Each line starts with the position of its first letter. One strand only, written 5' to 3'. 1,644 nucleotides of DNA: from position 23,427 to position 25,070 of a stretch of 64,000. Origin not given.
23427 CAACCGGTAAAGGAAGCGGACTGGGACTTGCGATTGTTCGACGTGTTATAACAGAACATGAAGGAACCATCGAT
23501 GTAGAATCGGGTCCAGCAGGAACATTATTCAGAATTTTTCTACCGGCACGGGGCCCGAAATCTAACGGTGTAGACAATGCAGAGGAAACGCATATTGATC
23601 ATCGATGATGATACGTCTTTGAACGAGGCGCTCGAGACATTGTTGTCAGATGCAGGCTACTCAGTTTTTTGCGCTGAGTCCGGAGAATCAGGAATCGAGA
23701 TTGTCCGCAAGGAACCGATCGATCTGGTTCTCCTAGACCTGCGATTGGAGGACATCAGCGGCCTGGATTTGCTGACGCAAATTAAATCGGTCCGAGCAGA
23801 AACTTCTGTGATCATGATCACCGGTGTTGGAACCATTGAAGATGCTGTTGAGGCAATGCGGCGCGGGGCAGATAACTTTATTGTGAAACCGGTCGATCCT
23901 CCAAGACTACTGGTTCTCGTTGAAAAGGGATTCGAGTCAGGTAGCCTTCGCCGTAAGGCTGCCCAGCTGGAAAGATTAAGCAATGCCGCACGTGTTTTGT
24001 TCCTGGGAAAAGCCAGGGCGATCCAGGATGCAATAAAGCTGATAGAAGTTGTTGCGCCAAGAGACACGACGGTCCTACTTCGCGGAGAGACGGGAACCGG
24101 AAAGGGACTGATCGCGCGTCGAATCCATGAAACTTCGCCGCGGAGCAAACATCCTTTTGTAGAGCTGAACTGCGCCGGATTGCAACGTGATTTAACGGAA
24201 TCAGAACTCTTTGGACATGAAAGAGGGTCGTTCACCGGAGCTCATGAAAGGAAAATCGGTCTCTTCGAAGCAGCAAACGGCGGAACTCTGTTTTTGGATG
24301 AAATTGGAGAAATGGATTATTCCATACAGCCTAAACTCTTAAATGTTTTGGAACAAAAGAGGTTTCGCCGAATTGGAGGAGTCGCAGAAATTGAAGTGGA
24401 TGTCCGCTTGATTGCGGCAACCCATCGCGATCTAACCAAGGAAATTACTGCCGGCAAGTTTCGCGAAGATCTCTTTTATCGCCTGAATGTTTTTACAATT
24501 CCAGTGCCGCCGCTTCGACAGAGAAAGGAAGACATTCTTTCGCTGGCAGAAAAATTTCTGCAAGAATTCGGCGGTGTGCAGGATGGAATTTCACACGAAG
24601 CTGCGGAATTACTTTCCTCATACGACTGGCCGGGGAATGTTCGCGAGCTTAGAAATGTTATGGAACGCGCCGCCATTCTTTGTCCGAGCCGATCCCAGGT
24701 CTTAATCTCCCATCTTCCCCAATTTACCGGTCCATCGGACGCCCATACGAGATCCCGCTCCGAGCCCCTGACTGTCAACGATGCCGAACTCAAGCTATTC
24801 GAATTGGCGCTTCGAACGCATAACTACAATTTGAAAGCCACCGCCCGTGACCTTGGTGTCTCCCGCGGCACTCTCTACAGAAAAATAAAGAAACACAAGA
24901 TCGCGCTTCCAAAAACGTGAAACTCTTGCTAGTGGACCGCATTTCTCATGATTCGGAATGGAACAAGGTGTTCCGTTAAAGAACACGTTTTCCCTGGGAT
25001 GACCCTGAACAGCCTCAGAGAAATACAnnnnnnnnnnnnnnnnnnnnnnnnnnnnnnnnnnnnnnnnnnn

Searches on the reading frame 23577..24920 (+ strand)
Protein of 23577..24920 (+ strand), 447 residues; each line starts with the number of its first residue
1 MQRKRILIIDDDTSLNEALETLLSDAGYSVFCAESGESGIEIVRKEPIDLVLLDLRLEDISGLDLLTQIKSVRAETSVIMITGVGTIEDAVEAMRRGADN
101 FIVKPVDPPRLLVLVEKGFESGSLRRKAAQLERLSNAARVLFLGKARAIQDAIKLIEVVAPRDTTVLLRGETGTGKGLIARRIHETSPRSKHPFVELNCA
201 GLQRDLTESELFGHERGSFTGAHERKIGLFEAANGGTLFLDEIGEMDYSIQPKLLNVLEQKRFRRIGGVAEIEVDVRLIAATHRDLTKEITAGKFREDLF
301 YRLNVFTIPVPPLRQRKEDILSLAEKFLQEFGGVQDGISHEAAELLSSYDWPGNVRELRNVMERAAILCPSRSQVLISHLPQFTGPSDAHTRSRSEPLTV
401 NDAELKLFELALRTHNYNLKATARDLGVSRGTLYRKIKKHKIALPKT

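Call 6: search_protein_families(library=pfam, proteins=[window:23577-24920:+], max_evalue=0.001)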
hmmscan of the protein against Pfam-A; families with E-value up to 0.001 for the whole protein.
window:23577-24920:+ (447 aa): 9 families
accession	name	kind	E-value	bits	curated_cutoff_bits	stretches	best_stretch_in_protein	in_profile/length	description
PF00158.32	Sigma54_activat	-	1.3e-68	230.4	20.2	1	143-308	2-167/168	Sigma-54 interaction domain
PF00072.30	Response_reg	-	5e-29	101.1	30.2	1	6-115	1-110/111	Response regulator receiver domain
PF25601.1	AAA_lid_14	-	4.7e-21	74.9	27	1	314-391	1-81/87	AAA+ ATPase lid domain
PF14532.12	Sigma54_activ_2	-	2.7e-20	73.5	25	1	143-313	1-138/138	Sigma-54 interaction domain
PF07728.20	AAA_5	-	2.6e-10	40.9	22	1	166-284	2-123/139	AAA domain (dynein-related subfamily)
PF02954.25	HTH_8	-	1.4e-09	38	22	1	402-440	4-42/42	Bacterial regulatory protein, Fis family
PF00004.35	AAA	-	5.2e-06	27.4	21.2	1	166-289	1-117/131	ATPase family associated with various cellular activities (AAA)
PF01078.27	Mg_chelatase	-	5.5e-06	26.4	20.3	1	150-281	9-155/207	Magnesium chelatase, subunit ChlI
PF07724.20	AAA_2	-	0.00021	21.8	27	0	165-275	5-115/166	AAA domain (Cdc48 subfamily)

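Call 21: find_homologous_proteins(query=window:23577-24920:+, max_evalue=1e-60)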
Query window:23577-24920:+ (447 aa): 7769 proteins with E <= 1e-60 among 8000 candidates; the best 120 are listed.
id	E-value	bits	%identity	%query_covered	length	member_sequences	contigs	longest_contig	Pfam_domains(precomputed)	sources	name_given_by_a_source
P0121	3.2e-284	960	100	99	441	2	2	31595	PF00158.33,PF25601.2,PF02954.26,PF00004.36,PF14532.13,PF07728.21,PF00072.31,PF01078.28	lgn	-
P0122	1.6e-184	632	66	99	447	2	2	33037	PF00158.33,PF25601.2,PF02954.26,PF14532.13,PF07728.21,PF00072.31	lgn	-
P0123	1.1e-182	626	67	98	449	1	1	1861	PF00158.33,PF25601.2,PF02954.26,PF00004.36,PF14532.13,PF07728.21,PF00072.31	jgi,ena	-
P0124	8.5e-180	616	66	99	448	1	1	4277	PF00158.33,PF25601.2,PF02954.26,PF00004.36,PF14532.13,PF07728.21,PF00072.31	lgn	-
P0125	6.9e-179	613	64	99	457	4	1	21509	PF00158.33,PF25601.2,PF02954.26,PF14532.13,PF07728.21,PF00072.31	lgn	-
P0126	1.2e-177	609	66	98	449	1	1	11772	PF00158.33,PF25601.2,PF02954.26,PF14532.13,PF07728.21,PF00072.31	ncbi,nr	ncbi:MAG: hypothetical protein C5B54_11510 [Acidobacteria bacterium]|nr:MAG: hypothetical protein C5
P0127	6.6e-177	607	64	98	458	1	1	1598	PF00158.33,PF25601.2,PF02954.26,PF23198.2,PF00004.36,PF14532.13,PF07728.21,PF00072.31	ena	-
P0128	2.0e-175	602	64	99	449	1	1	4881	PF00158.33,PF25601.2,PF02954.26,PF14532.13,PF07728.21,PF00072.31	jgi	jgi:two-component system, NtrC family, response regulator AtoC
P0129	2.4e-172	592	64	98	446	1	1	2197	PF00158.33,PF25601.2,PF02954.26,PF14532.13,PF07728.21,PF00072.31,PF13191.13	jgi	jgi:DNA-binding NtrC family response regulator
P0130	2.0e-171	589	63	97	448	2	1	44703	PF00158.33,PF25601.2,PF02954.26,PF14532.13,PF07728.21,PF00072.31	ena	-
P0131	2.2e-171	589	62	98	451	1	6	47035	PF00158.33,PF25601.2,PF02954.26,PF00004.36,PF14532.13,PF07728.21,PF00072.31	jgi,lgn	jgi:DNA-binding NtrC family response regulator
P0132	2.6e-171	588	62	99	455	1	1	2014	PF00158.33,PF25601.2,PF02954.26,PF00004.36,PF14532.13,PF07728.21,PF00072.31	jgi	jgi:DNA-binding NtrC family response regulator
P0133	4.2e-171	588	63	99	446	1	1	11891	PF00158.33,PF25601.2,PF02954.26,PF14532.13,PF07728.21,PF00072.31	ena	-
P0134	4.6e-171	588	61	98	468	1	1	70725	PF00158.33,PF25601.2,PF02954.26,PF00004.36,PF14532.13,PF07728.21,PF00072.31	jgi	jgi:DNA-binding NtrC family response regulator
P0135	2.6e-169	582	62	98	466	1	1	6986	PF00158.33,PF25601.2,PF02954.26,PF00004.36,PF14532.13,PF07728.21,PF00072.31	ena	-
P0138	3.0e-168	578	63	98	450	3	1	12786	PF00158.33,PF25601.2,PF02954.26,PF00004.36,PF14532.13,PF07728.21,PF00072.31,PF01078.28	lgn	-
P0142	1.8e-166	572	65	96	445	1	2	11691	PF00158.33,PF25601.2,PF02954.26,PF00004.36,PF14532.13,PF07728.21,PF00072.31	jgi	-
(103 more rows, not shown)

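Call 23: find_encoding_contigs(protein=P0122, flank=5000, max_places=2)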
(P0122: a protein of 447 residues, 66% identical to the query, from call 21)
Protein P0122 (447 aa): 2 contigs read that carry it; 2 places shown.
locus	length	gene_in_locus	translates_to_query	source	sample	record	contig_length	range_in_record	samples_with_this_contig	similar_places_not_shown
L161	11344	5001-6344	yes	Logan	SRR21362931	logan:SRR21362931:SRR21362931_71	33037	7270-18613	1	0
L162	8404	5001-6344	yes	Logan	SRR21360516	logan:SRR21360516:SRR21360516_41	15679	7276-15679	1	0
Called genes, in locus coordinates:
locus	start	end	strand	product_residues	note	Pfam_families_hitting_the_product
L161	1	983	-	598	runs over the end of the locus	-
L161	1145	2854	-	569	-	-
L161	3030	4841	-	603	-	PF01590:GAF, PF13185:GAF_2, PF00989:PAS, PF13188:PAS_8, PF08448:PAS_4 (weak), PF13426:PAS_9, PF00512:HisKA, PF02518:HATPase_c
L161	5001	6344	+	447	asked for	PF00072:Response_reg, PF00158:Sigma54_activat, PF14532:Sigma54_activ_2, PF07728:AAA_5, PF25601:AAA_lid_14, PF02954:HTH_8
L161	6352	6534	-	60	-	-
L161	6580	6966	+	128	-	PF00072:Response_reg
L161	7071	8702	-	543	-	PF07719:TPR_2 (faint), PF13432:TPR_16 (weak)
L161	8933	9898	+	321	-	-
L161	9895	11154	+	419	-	-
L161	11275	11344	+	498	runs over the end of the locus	PF02415:Chlam_PMP (faint)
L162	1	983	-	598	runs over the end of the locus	-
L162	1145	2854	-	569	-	-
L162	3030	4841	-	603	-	PF01590:GAF, PF13185:GAF_2, PF00989:PAS, PF13188:PAS_8, PF08448:PAS_4 (weak), PF13426:PAS_9, PF00512:HisKA, PF02518:HATPase_c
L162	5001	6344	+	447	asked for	PF00072:Response_reg, PF00158:Sigma54_activat, PF14532:Sigma54_activ_2, PF07728:AAA_5, PF25601:AAA_lid_14, PF02954:HTH_8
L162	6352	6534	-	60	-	-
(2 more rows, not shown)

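Call 24: find_encoding_contigs(protein=P0126, flank=5000, max_places=2)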
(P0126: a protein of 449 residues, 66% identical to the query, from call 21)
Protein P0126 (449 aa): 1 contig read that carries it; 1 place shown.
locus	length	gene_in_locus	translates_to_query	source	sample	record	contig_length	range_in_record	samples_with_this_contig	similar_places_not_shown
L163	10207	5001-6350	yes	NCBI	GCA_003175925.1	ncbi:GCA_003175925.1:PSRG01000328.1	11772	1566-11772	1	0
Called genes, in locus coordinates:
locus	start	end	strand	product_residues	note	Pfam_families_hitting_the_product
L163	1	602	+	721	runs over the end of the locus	PF00696:AA_kinase, PF01842:ACT (faint), PF22468:ACT_9, PF13840:ACT_7 (weak), PF22468:ACT_9, PF03447:NAD_binding_3, PF00742:Homoserine_dh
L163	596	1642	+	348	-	PF01118:Semialdhyde_dh, PF02774:Semialdhyde_dhC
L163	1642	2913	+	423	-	PF14821:Thr_synth_N, PF00291:PALP, PF24857:THR4_C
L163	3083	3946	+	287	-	PF02517:Rce1-like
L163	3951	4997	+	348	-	PF00512:HisKA, PF02518:HATPase_c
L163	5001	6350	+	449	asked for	PF00072:Response_reg, PF00158:Sigma54_activat, PF14532:Sigma54_activ_2, PF07728:AAA_5, PF25601:AAA_lid_14, PF02954:HTH_8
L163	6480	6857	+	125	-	PF00072:Response_reg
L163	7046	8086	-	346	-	PF04055:Radical_SAM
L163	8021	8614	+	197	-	PF07366:SnoaL, PF12680:SnoaL_2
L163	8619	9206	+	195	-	PF04191:PEMT, PF04140:ICMT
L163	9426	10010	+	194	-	-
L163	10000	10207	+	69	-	?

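Call 25: find_encoding_contigs(protein=P0125, flank=5000, max_places=2)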
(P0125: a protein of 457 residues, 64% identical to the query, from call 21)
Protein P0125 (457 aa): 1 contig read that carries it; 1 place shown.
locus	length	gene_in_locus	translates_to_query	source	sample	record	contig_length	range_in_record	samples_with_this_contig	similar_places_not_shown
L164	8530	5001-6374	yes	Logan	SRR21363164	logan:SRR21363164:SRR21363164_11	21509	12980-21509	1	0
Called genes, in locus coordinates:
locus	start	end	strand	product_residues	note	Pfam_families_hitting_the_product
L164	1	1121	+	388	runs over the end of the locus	PF12704:MacB_PCD, PF02687:FtsX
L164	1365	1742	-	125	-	PF00903:Glyoxalase, PF12681:Glyoxalase_2, PF13669:Glyoxalase_4 (weak)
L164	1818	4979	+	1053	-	PF00059:Lectin_C (faint), PF07494:Reg_prop (weak), PF07495:Y_Y_Y, PF00512:HisKA, PF02518:HATPase_c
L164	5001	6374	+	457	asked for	PF00072:Response_reg, PF00158:Sigma54_activat, PF14532:Sigma54_activ_2, PF07728:AAA_5, PF25601:AAA_lid_14, PF02954:HTH_8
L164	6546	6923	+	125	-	PF00072:Response_reg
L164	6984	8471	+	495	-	PF03976:PPK2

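Call 30: find_encoding_contigs(protein=P0130, flank=5000, max_places=1)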
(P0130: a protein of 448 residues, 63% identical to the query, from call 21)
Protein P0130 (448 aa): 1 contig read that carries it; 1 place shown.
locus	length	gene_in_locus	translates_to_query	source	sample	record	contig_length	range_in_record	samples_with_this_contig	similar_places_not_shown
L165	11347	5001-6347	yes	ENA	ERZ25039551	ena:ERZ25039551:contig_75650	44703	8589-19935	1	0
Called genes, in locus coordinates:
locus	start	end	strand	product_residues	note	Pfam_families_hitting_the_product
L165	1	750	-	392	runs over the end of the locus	PF13191:AAA_16 (weak)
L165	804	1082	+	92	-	-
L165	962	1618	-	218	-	PF00211:Guanylate_cyc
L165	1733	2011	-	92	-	-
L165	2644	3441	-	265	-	-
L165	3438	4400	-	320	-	PF05729:NACHT (faint), PF13191:AAA_16, PF13401:AAA_22 (weak)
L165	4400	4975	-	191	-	-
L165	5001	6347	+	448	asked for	PF00072:Response_reg, PF00158:Sigma54_activat, PF14532:Sigma54_activ_2, PF07728:AAA_5, PF25601:AAA_lid_14, PF02954:HTH_8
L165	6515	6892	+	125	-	PF00072:Response_reg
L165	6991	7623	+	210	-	PF00156:Pribosyltran (faint)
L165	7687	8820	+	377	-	-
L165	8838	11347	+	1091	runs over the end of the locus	PF02012:BNR (faint), PF15899:BNR_6 (faint), PF15902:Sortilin-Vps10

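Call 31: find_encoding_contigs(protein=P0131, flank=5000, max_places=1)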
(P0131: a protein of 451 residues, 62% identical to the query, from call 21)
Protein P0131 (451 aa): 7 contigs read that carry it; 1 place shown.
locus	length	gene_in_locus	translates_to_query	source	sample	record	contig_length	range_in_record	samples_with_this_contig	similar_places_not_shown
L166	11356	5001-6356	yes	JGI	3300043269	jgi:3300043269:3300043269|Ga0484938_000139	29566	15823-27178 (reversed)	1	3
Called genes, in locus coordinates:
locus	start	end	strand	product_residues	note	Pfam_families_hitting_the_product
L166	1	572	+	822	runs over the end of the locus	PF13620:CarboxypepD_reg, PF13715:CarbopepD_reg_2 (weak), PF25183:OMP_b-brl_4, PF00593:TonB_dep_Rec_b-barrel (weak), PF25183:OMP_b-brl_4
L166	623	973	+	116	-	-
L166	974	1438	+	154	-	-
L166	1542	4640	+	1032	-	PF08450:SGL (faint), PF16819:DUF5074 (faint), PF07494:Reg_prop (weak), PF24684:Vgb_lyase (weak), PF07494:Reg_prop (weak), PF07495:Y_Y_Y, PF00512:HisKA, PF02518:HATPase_c, +2 more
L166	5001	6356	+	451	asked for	PF00072:Response_reg, PF00158:Sigma54_activat, PF14532:Sigma54_activ_2, PF00004:AAA (weak), PF07728:AAA_5, PF25601:AAA_lid_14, PF02954:HTH_8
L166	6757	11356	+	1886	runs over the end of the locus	PF01839:FG-GAP (faint), PF23237:HYR_4C (weak), PF02494:HYR, PF13517:FG-GAP_3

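Call 32: find_encoding_contigs(protein=P0134, flank=5000, max_places=1)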
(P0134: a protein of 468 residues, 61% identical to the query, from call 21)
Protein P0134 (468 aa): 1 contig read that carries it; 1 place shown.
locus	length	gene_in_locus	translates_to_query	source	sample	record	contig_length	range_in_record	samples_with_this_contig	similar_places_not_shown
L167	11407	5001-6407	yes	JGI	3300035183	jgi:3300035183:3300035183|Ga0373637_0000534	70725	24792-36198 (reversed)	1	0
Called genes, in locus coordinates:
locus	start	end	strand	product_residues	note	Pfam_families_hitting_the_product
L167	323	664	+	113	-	-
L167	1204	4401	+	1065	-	PF08450:SGL (faint), PF15533:Ntox33 (faint), PF07494:Reg_prop (weak), PF07495:Y_Y_Y, PF00512:HisKA, PF02518:HATPase_c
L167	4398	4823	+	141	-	PF13366:PDDEXK_3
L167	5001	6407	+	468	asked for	PF00072:Response_reg, PF00158:Sigma54_activat, PF14532:Sigma54_activ_2, PF00004:AAA (weak), PF07728:AAA_5, PF25601:AAA_lid_14, PF02954:HTH_8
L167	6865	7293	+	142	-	PF00072:Response_reg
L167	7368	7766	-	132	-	PF01850:PIN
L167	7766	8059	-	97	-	-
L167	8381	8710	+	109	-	PF00072:Response_reg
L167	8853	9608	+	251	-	-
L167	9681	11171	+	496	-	PF13884:Peptidase_S74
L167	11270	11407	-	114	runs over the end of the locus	-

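Call 57: find_encoding_contigs(protein=P0142, flank=3000, max_places=1)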
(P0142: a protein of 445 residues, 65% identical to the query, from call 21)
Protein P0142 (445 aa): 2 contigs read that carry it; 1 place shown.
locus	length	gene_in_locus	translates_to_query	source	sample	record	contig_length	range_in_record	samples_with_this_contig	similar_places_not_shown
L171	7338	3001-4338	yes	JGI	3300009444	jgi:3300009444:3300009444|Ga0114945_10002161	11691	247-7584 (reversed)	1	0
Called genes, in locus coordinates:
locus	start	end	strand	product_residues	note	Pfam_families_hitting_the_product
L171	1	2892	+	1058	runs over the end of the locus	PF16819:DUF5074 (faint), PF23748:Beta-prop_LRRK2 (faint), PF24684:Vgb_lyase (weak), PF15533:Ntox33 (faint), PF07494:Reg_prop (weak), PF07495:Y_Y_Y, PF00512:HisKA, PF02518:HATPase_c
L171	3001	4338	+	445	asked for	PF00072:Response_reg, PF00158:Sigma54_activat, PF14532:Sigma54_activ_2, PF00004:AAA (weak), PF07728:AAA_5, PF25601:AAA_lid_14, PF02954:HTH_8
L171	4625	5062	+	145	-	PF00072:Response_reg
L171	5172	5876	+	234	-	-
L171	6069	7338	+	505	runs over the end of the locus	?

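Call 58: find_encoding_contigs(protein=P0133, flank=3000, max_places=1)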
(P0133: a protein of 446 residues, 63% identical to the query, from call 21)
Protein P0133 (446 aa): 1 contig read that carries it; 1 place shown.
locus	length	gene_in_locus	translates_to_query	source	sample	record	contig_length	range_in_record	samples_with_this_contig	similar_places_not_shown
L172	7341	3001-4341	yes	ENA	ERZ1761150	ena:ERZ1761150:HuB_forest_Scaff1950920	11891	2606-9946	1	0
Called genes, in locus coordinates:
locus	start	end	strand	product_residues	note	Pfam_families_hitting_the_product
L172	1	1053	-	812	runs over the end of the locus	PF12704:MacB_PCD, PF02687:FtsX, PF12704:MacB_PCD, PF02687:FtsX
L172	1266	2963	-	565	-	PF01590:GAF (weak), PF13185:GAF_2, PF00989:PAS, PF08448:PAS_4, PF13188:PAS_8 (weak), PF13426:PAS_9, PF00512:HisKA, PF02518:HATPase_c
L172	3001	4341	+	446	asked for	PF00072:Response_reg, PF00158:Sigma54_activat, PF14532:Sigma54_activ_2, PF07728:AAA_5, PF25601:AAA_lid_14, PF02954:HTH_8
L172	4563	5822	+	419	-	-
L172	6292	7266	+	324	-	-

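Call 59: find_encoding_contigs(protein=P0138, flank=3000, max_places=1)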
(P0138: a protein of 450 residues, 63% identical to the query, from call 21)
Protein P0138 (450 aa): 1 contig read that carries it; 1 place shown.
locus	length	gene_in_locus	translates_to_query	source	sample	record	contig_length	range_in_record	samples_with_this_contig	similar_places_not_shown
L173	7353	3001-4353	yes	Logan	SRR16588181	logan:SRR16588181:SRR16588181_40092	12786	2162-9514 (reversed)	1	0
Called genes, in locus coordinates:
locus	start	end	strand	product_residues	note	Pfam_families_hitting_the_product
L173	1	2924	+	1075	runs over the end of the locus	PF16819:DUF5074 (faint), PF24684:Vgb_lyase (faint), PF23748:Beta-prop_LRRK2 (faint), PF07494:Reg_prop (weak), PF07495:Y_Y_Y, PF00512:HisKA, PF02518:HATPase_c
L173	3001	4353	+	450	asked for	PF00072:Response_reg, PF00158:Sigma54_activat, PF01078:Mg_chelatase (faint), PF14532:Sigma54_activ_2, PF00004:AAA (weak), PF07728:AAA_5, PF25601:AAA_lid_14, PF02954:HTH_8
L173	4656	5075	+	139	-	PF00072:Response_reg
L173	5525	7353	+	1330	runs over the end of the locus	?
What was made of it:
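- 20453..23608 (+): Sensor histidine kinase with a periplasmic Reg_prop beta-propeller and Y_Y_Y domain. It overlaps the activator gene, so the two are taken as one operon. The same kinase type sits next to the activator orthologues in L164, L166, L167, L171 and L173 (calls 25, 31, 32, 57, 59).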

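Call 62: search_protein_families(library=ncbifam, proteins=[window:23577-24920:+], max_evalue=0.01)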
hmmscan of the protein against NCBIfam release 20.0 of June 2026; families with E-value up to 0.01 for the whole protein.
window:23577-24920:+ (447 aa): 124 families (the best 25 are shown)
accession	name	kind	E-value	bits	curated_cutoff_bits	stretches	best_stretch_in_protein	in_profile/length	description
TIGR01818.1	ntrC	equivalog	2.5e-115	385.9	558.6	1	6-383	1-380/463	nitrogen regulation protein NR(I)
NF008469.0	PRK11361.1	equivalog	1.5e-113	380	714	1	3-442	4-456/461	acetoacetate metabolism transcriptional regulator AtoC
TIGR02915.1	PEP_resp_reg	equivalog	8.4e-109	364.4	502.6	1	6-442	1-444/445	PEP-CTERM-box response regulator transcription factor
NF051870.1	NAssimRespRegNtrX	equivalog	1.1e-107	360.7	600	1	5-439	3-449/452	nitrogen assimilation response regulator NtrX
NF007689.0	PRK10365.1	equivalog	1.5e-107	360.1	760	1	5-438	7-440/441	sigma-54-dependent response regulator transcription factor ZraR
NF041946.1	LuxO_transreg_Vib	equivalog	9.1e-102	341.2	800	1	9-381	2-377/463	quorum-sensing sigma-54 dependent transcriptional regulator LuxO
NF008176.1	PRK10923.1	equivalog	1.3e-98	330.6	620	1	1-382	1-383/469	nitrogen regulation protein NR(I)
NF011695.0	PRK15115.1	equivalog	1.9e-97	326.9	763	1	4-442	7-438/445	two-component system response regulator GlrR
TIGR01817.1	nifA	equivalog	3.7e-96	323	528.85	1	116-372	172-431/534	nif-specific transcriptional activator NifA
NF038308.1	RNA_repair_RtcR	equivalog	5e-93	312.7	650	1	114-372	152-425/530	RNA repair transcriptional activator RtcR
NF003451.0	PRK05022.1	equivalog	6.9e-92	308.8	476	1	129-442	179-510/512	nitric oxide reductase transcriptional regulator NorR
NF049963.1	RespRegFlgRCampy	domain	2.1e-91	307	750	1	6-442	3-429/429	fla regulon two-component system response regulator FlgR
NF041552.1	TF_PrdR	equivalog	1.9e-89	300.5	795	1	130-440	257-576/577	sigma-54 dependent transcriptional regulator PrdR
NF050807.1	TransRegFlbDCaul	equivalog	1.5e-86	291.1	750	1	15-371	13-353/454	sigma-54-dependent transcriptional regulator FlbD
NF011953.0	PRK15424.1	equivalog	6.5e-84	282.4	703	1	142-441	221-535/538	propionate catabolism operon regulatory protein PrpR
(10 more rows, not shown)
